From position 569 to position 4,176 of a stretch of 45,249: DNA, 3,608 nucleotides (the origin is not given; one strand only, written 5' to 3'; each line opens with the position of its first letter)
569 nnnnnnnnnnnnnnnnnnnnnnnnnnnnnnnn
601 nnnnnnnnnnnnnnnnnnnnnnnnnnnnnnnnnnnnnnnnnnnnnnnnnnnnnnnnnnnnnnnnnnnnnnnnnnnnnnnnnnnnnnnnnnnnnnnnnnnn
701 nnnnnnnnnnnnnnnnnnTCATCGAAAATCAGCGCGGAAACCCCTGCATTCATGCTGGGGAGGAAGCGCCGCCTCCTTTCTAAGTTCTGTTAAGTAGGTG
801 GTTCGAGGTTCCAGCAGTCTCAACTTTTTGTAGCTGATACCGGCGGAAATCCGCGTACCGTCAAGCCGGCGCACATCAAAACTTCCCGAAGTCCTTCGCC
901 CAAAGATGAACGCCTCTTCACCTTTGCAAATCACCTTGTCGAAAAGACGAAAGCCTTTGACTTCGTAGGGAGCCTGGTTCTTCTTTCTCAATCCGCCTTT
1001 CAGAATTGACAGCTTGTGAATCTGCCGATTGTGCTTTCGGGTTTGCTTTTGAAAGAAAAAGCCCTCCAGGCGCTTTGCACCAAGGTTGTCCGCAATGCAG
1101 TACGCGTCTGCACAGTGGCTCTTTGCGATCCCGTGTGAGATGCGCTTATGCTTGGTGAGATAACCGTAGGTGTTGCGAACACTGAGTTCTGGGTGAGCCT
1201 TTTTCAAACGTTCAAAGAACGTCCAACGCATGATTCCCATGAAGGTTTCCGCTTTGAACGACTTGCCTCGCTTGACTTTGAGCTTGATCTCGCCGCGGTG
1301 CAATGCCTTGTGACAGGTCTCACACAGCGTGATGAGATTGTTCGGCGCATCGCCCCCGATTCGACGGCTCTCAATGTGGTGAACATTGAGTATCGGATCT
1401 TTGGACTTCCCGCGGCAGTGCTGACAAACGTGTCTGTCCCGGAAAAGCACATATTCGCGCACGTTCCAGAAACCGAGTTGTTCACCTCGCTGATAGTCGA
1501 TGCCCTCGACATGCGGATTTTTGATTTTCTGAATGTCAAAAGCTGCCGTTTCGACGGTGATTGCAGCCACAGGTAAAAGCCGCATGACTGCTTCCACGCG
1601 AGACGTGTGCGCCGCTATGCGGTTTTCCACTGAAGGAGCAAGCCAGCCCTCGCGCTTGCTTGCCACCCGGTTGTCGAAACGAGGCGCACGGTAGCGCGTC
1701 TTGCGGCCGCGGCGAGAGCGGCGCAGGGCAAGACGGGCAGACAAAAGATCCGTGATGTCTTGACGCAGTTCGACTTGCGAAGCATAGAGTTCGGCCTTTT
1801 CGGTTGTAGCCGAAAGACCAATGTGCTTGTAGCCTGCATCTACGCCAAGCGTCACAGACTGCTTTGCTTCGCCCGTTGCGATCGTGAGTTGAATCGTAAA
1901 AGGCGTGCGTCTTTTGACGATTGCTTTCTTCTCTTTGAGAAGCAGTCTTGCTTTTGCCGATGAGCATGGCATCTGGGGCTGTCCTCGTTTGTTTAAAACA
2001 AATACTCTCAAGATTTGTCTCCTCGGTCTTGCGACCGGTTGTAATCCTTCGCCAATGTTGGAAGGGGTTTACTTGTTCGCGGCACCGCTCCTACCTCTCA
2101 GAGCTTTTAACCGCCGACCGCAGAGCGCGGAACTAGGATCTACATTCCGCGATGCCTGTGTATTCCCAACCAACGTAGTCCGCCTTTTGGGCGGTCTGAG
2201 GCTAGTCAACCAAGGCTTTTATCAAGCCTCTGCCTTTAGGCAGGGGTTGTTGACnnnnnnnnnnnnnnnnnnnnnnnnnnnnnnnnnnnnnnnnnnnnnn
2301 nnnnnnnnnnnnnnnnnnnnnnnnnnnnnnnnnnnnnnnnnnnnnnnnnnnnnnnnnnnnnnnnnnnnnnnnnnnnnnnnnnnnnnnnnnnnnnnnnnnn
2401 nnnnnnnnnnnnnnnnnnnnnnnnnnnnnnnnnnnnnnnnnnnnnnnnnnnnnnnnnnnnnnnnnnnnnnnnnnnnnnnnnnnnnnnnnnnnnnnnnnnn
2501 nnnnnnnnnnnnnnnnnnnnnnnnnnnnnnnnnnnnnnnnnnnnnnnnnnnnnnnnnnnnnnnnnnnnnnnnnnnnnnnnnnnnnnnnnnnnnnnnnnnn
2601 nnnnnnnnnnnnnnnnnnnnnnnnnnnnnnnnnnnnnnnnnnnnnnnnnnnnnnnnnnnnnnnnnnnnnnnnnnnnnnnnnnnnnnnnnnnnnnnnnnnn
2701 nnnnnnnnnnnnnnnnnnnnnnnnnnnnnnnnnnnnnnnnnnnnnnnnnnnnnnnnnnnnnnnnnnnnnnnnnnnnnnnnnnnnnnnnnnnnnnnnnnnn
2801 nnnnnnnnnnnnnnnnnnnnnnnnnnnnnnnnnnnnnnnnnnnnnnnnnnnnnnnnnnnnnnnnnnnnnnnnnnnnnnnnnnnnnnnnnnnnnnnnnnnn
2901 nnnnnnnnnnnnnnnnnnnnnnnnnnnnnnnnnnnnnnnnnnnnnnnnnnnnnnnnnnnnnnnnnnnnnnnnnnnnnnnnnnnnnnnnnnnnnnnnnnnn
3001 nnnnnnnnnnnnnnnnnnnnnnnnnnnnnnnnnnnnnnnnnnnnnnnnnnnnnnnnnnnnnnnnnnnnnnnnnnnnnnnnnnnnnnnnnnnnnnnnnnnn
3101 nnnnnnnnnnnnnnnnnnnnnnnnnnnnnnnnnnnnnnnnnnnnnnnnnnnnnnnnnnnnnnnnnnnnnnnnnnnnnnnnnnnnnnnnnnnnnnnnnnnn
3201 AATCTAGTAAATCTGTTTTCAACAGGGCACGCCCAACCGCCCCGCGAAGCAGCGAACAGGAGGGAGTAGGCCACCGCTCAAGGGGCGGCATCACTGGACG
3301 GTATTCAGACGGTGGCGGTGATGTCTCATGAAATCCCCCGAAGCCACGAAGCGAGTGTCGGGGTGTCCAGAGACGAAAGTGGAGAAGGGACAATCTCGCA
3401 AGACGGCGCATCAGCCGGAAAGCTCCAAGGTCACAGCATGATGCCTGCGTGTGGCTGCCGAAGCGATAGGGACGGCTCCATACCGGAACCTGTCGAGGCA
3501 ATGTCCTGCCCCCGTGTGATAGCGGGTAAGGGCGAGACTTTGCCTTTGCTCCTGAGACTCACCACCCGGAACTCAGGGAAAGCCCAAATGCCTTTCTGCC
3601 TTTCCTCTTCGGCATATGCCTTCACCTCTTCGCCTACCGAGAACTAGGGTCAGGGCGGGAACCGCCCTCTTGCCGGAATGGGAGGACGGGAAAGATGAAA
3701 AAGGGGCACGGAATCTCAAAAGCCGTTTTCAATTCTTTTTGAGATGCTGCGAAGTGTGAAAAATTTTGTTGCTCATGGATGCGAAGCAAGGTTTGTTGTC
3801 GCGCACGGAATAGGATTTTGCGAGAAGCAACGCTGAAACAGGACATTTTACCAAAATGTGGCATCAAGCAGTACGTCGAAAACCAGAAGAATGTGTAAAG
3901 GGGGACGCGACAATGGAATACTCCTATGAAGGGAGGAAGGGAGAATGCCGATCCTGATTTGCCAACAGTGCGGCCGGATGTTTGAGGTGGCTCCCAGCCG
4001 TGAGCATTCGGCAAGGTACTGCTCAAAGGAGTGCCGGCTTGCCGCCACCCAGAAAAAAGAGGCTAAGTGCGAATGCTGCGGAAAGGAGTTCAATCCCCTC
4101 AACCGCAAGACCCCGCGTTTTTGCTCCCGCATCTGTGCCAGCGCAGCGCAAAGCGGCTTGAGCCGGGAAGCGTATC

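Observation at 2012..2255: The omega-RNA scaffolds share a 103-nt identical core while the coding sequence has diverged, and four stems covary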

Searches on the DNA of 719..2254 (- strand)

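Call 46: search_dna_similar(query=window:719-2254:-, collection=phages, mode=distant, max_rows=10)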
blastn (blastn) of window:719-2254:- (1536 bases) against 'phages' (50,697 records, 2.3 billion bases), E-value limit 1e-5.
Records with a match: 4; places in all: 5; records where one place covers at least 80% of the query: 2.
Best place of each record, by identity: 60-80% 4.
By first word of the organism name: Bacteriophage 4.
By host as written in the record: - 4.
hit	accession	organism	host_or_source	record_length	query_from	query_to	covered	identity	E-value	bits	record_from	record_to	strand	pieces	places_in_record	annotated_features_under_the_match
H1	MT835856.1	Bacteriophage sp.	human fecal samples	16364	1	1536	100%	69.5%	0e+0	666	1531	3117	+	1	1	record has no annotation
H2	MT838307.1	Bacteriophage sp.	human fecal samples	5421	276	1536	82%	68.3%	8e-131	474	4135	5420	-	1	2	record has no annotation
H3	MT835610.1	Bacteriophage sp.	human fecal samples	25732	715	991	18%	66.9%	2e-12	81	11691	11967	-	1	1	record has no annotation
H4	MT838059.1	Bacteriophage sp.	human fecal samples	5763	1141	1322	12%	70.1%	2e-12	82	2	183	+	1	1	record has no annotation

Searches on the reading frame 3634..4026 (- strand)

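Call 43: search_protein_families(library=pfam, alignment_id=A4, max_evalue=0.00001)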
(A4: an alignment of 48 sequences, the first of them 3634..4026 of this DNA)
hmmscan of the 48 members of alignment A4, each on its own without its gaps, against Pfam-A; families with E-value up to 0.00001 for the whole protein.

A. member 1, window:3634-4026:- (130 aa): 0 families

B. families by the number of members that match (of 48 scanned): 13 families
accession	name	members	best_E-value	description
PF12236.14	Head-tail_con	1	5.5e-153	Bacteriophage head to tail connecting protein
PF20911.3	GP7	1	1.5e-103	Major capsid protein GP7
PF05565.16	Sipho_Gp157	1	4.1e-30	Siphovirus Gp157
PF09669.15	Phage_pRha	1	4.6e-30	Phage regulatory protein Rha (Phage_pRha)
PF01507.26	PAPS_reduct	1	7.7e-26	Phosphoadenosine phosphosulfate reductase domain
PF19808.4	DUF6291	1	3.8e-21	Family of unknown function (DUF6291)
PF08291.16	Peptidase_M15_3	1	1.3e-16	Peptidase M15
PF16778.10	Phage_tail_APC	1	6.4e-15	Phage tail assembly chaperone protein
PF21190.3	Bbp16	1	2.3e-08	Bbp16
PF25675.1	Phage_nozzle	1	2.5e-08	Bacteriophage nozzle protein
PF13302.13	Acetyltransf_3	1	8.6e-07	Acetyltransferase (GNAT) domain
PF03406.18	Phage_fiber_2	1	1.5e-06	Phage tail fibre repeat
PF01391.23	Collagen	1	1.7e-06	Collagen triple helix repeat (20 copies)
